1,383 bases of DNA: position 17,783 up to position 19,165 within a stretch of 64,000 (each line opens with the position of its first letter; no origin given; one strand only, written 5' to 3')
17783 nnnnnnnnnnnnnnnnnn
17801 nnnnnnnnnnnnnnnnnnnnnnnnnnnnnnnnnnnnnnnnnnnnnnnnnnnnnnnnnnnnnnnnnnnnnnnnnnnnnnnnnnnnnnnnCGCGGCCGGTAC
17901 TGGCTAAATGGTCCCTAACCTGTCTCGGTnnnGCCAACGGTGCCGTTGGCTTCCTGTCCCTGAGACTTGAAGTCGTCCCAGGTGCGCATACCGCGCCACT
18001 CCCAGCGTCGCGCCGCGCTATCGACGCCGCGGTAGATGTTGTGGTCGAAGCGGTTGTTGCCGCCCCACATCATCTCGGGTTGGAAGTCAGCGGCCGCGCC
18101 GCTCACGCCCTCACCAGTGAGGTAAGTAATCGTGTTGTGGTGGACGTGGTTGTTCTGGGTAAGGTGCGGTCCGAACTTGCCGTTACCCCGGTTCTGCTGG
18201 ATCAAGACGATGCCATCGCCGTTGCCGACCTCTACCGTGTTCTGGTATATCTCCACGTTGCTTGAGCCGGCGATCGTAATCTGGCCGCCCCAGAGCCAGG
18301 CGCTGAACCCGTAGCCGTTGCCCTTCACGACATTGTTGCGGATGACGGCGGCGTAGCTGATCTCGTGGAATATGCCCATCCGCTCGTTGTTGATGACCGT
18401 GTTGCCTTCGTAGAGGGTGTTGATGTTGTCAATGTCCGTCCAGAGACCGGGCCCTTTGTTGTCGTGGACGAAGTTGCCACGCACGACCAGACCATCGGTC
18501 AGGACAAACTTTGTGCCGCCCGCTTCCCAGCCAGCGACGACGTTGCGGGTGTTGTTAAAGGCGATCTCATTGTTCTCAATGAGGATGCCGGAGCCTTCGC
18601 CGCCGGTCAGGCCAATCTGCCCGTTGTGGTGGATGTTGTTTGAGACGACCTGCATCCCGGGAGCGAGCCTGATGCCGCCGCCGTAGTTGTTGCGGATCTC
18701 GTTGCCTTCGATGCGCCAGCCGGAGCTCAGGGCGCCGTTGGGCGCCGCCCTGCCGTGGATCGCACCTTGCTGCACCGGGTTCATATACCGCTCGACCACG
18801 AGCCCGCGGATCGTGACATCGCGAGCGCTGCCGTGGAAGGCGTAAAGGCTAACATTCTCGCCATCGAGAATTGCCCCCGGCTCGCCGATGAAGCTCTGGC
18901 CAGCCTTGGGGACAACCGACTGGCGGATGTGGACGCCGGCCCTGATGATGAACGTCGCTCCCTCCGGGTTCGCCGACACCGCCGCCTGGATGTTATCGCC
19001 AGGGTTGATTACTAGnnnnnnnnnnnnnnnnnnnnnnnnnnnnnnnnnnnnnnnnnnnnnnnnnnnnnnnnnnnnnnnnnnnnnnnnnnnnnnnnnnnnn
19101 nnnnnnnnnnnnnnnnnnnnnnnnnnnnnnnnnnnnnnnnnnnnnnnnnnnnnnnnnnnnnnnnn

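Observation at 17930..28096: Two paralogous right-handed beta-helix proteins: one TM-anchored, one fused to a CAP domain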

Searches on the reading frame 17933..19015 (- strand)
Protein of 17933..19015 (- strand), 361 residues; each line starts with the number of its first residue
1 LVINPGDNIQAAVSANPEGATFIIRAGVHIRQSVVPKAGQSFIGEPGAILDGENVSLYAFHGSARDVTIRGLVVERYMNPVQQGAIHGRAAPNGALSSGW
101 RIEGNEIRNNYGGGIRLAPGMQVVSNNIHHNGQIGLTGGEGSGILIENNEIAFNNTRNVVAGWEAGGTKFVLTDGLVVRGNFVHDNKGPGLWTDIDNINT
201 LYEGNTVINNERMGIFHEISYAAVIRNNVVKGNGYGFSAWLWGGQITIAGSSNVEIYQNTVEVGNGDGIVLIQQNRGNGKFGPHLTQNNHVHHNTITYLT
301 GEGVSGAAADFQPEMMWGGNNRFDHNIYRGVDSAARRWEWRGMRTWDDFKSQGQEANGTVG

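Call 11: find_homologous_proteins(query=window:17933-19015:-, max_evalue=0.00001)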
Query seq(361 aa) (361 aa): 2172 proteins with E <= 0.00001 among 6677 candidates; the best 120 are listed.
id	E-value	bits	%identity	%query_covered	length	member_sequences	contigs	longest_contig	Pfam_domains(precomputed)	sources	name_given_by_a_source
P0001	2.7e-239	812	100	100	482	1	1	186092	PF13229.13,PF05048.20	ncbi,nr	ncbi:MAG: hypothetical protein GEU75_02330 [Dehalococcoidia bacterium]|nr:hypothetical protein [Deha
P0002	6.0e-119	416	55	85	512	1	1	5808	PF13229.13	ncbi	-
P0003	2.8e-117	410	55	88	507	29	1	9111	PF13229.13,PF05048.20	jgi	jgi:parallel beta-helix repeat protein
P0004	1.3e-114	401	55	84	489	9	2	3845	PF13229.13,PF05048.20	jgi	jgi:parallel beta-helix repeat protein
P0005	4.6e-114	399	53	88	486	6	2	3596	PF13229.13,PF05048.20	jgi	jgi:parallel beta-helix repeat protein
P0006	1.5e-110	388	55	85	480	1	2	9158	PF13229.13,PF05048.20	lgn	-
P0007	6.2e-110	386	54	88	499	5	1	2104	PF13229.13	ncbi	-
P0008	1.9e-109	384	55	99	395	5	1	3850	PF13229.13,PF05048.20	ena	-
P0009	2.9e-109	384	53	84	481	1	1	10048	PF13229.13,PF05048.20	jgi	jgi:hypothetical protein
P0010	9.7e-109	382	55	99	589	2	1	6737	PF13229.13,PF05048.20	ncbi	ncbi:MAG: nitrous oxide reductase family maturation protein NosD [Gemmatimonadota bacterium]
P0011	2.2e-108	381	53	85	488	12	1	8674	PF13229.13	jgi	jgi:parallel beta-helix repeat protein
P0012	2.6e-107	377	54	84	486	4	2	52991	PF13229.13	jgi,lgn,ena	-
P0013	4.3e-107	376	53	88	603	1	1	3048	PF13229.13,PF05048.20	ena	-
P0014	6.5e-107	376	53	85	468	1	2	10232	PF13229.13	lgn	-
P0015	1.1e-106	375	52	90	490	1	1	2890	PF13229.13,PF05048.20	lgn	-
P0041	4.2e-98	347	50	99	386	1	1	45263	PF13229.13,PF05048.20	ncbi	ncbi:MAG TPA: right-handed parallel beta-helix repeat-containing protein [Gemmatimonadaceae bacteriu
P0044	8.8e-98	346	49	85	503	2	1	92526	PF13229.13,PF05048.20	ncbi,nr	ncbi:MAG: hypothetical protein NPIRA02_23390 [Nitrospirales bacterium]|nr:MAG: hypothetical protein 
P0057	1.8e-96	342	49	85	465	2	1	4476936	PF13229.13,PF05048.20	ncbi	ncbi:right-handed parallel beta-helix repeat-containing protein [Nitrospira sp. M1]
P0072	8.2e-95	336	48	83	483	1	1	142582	PF13229.13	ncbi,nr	ncbi:MAG: right-handed parallel beta-helix repeat-containing protein [Bryobacteraceae bacterium]|nr:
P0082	3.9e-94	334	49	88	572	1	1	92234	PF13229.13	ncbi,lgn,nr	ncbi:MAG: right-handed parallel beta-helix repeat-containing protein [Dehalococcoidia bacterium]|nr:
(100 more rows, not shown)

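Call 18: find_encoding_contigs(protein=P0057, flank=10000, max_places=2)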
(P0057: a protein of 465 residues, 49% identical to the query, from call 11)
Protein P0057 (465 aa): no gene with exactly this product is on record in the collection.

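Call 19: find_encoding_contigs(protein=P0044, flank=10000, max_places=2)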
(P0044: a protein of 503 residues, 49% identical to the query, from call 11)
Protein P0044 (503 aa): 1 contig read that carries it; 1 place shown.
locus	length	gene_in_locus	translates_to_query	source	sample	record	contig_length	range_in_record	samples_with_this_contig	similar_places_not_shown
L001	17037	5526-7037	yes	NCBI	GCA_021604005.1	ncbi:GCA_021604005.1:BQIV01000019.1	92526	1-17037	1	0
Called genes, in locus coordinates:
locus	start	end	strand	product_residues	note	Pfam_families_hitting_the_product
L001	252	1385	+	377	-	PF02563:Poly_export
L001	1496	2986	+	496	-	PF02706:Wzz, PF13807:GNVR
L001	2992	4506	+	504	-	PF01637:ATPase_2 (weak), PF13191:AAA_16, PF25199:nSTAND_NTPase5 (faint), PF13401:AAA_22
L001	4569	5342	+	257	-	-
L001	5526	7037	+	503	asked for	PF13229:Beta_helix, PF05048:NosD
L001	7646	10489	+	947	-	PF13229:Beta_helix, PF05048:NosD, PF13229:Beta_helix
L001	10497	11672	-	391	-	PF13439:Glyco_transf_4, PF13579:Glyco_trans_4_4 (weak), PF20706:GT4-conflict (weak), PF00534:Glycos_transf_1, PF13692:Glyco_trans_1_4, PF13524:Glyco_trans_1_2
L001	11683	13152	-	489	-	PF04932:Wzy_C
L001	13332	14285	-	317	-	PF00685:Sulfotransfer_1, PF13469:Sulfotransfer_3 (faint)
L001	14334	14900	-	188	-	-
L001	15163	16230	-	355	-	-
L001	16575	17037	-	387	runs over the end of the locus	PF00534:Glycos_transf_1, PF13692:Glyco_trans_1_4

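Call 20: find_encoding_contigs(protein=P0041, flank=10000, max_places=2)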
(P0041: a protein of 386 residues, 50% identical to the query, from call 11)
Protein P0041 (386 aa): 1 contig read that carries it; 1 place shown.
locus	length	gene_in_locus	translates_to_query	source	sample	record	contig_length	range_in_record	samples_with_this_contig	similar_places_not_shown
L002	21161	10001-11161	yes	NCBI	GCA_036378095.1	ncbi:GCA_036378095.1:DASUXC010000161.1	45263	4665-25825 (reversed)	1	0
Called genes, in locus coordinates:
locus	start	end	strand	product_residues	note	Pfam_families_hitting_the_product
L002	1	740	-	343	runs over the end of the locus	PF00929:RNase_T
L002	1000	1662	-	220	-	PF03473:MOSC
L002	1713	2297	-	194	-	PF00857:Isochorismatase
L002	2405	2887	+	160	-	PF01047:MarR (weak), PF09339:HTH_IclR (faint), PF13404:HTH_AsnC-type, PF13412:HTH_24, PF25212:HVO_A0114 (weak), PF01037:AsnC_trans_reg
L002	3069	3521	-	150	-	PF07719:TPR_2 (faint)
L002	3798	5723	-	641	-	PF00122:E1-E2_ATPase, PF00702:Hydrolase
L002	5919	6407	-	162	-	PF06496:DUF1097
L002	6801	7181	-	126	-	-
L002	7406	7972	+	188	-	-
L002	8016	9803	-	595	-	-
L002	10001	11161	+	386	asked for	PF13229:Beta_helix, PF05048:NosD (weak)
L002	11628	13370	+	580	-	PF14200:RicinB_lectin_2 (faint), PF00652:Ricin_B_lectin, PF05048:NosD (weak), PF13229:Beta_helix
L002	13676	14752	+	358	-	PF13439:Glyco_transf_4, PF13579:Glyco_trans_4_4, PF20706:GT4-conflict, PF00534:Glycos_transf_1, PF13692:Glyco_trans_1_4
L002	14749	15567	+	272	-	-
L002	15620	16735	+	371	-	-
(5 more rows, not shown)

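Call 22: find_encoding_contigs(protein=P0082, flank=10000, max_places=2)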
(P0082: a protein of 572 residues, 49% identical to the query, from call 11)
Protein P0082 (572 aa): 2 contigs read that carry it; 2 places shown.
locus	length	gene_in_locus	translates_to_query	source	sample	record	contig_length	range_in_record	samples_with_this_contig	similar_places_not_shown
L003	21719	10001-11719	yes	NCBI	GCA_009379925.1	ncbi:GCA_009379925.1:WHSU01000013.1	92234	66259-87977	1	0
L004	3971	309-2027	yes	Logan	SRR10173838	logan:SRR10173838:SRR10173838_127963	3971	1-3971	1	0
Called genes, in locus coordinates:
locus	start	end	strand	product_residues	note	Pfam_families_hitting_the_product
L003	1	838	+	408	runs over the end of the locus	PF00909:Ammonium_transp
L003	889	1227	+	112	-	PF00543:P-II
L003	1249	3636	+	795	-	PF08335:GlnD_UR_UTase (weak), PF01966:HD (weak), PF01842:ACT (faint)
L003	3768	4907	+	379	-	-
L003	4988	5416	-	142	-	PF01243:PNPOx_N, PF12900:Pyridox_ox_2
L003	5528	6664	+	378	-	-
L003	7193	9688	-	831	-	PF08447:PAS_3 (weak), PF00990:GGDEF, PF00563:EAL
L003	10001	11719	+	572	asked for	PF13229:Beta_helix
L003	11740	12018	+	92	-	-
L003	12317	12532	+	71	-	-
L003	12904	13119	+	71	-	-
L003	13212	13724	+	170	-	PF01243:PNPOx_N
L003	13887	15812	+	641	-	-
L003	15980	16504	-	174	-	-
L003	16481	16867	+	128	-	PF04203:Sortase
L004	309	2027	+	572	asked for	PF13229:Beta_helix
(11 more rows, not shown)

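Call 23: find_encoding_contigs(protein=P0072, flank=10000, max_places=2)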
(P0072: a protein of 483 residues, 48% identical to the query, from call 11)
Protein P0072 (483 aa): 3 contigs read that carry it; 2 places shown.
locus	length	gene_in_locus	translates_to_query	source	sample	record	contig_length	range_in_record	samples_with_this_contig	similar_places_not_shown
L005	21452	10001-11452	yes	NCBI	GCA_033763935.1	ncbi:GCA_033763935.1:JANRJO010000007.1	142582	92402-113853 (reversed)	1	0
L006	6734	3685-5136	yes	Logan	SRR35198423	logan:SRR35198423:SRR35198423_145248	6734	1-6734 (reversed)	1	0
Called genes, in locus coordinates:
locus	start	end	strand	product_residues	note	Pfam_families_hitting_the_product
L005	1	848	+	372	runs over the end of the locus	PF13439:Glyco_transf_4, PF13579:Glyco_trans_4_4, PF00534:Glycos_transf_1, PF13692:Glyco_trans_1_4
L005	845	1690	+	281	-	PF00483:NTP_transferase, PF12804:NTP_transf_3 (weak)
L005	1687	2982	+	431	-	PF08421:Methyltransf_13, PF08241:Methyltransf_11 (faint), PF13649:Methyltransf_25 (faint), PF13489:Methyltransf_23, PF08242:Methyltransf_12, PF08484:Methyltransf_14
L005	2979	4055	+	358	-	PF01073:3Beta_HSD, PF01370:Epimerase, PF04321:RmlD_sub_bind, PF16363:GDP_Man_Dehyd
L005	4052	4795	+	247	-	PF00106:adh_short, PF01370:Epimerase, PF08659:KR (weak), PF13561:adh_short_C2, PF08643:DUF1776 (weak)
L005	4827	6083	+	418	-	PF16254:DUF4910, PF09940:DUF2172, PF04389:Peptidase_M28 (faint), PF16221:HTH_47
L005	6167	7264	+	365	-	PF04932:Wzy_C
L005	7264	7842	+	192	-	PF00132:Hexapep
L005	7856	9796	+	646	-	PF21211:FkbH_N, PF00702:Hydrolase (weak)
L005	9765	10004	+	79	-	-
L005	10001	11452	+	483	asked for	PF13229:Beta_helix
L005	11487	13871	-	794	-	PF13385:Laminin_G_3, PF22352:K319L-like_PKD, PF13229:Beta_helix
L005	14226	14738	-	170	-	PF03692:CxxCxxCC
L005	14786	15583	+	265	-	PF03824:NicO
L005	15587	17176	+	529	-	PF00890:FAD_binding_2 (faint), PF01266:DAO, PF01593:Amino_oxidase, PF03486:HI0933_like (faint), PF07992:Pyr_redox_2 (faint), PF12831:FAD_oxidored (weak), PF13450:NAD_binding_8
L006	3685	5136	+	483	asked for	PF13229:Beta_helix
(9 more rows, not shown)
